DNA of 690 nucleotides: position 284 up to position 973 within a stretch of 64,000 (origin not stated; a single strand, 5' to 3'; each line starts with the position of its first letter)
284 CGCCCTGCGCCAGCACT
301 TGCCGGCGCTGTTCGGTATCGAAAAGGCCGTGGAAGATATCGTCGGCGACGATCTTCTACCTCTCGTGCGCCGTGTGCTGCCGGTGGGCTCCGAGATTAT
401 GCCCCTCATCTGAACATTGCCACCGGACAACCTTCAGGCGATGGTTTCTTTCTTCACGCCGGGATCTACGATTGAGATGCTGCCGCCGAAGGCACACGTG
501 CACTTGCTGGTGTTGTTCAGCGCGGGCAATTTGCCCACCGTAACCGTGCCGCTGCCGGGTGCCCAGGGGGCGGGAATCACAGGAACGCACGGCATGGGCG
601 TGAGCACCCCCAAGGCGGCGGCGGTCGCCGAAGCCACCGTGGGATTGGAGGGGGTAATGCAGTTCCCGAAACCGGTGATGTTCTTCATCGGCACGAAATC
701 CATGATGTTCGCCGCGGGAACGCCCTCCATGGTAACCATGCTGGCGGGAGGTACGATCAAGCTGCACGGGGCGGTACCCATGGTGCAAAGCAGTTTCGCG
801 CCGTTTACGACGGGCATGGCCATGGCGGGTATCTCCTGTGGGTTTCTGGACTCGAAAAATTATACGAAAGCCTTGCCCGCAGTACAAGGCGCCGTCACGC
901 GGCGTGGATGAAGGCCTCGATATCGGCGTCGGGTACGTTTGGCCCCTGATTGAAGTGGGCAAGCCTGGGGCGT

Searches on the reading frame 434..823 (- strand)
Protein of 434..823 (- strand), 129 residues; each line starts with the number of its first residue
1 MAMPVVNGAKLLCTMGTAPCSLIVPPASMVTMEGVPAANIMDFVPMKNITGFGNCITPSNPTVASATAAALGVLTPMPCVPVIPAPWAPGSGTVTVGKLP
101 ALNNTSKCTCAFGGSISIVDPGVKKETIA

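Call 4: search_protein_families(library=pfam, proteins=[window:434-823:-], max_evalue=0.01)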
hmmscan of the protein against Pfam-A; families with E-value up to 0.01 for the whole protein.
window:434-823:- (129 aa): 2 families
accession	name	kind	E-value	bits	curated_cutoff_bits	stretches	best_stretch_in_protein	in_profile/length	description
PF14107.11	DUF4280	-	4.1e-31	108.2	26.3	1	5-122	1-108/109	Domain of unknown function (DUF4280)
PF05488.18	PAAR_motif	-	0.0093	16.6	27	0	56-110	11-64/70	PAAR motif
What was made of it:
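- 434..823 (-): DUF4280 (PAAR-like) orphan gene, a possible spike tip. DUF4280 108 bits (call 4).
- Checked: DUF4280 lies at 434-823 (call 4).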
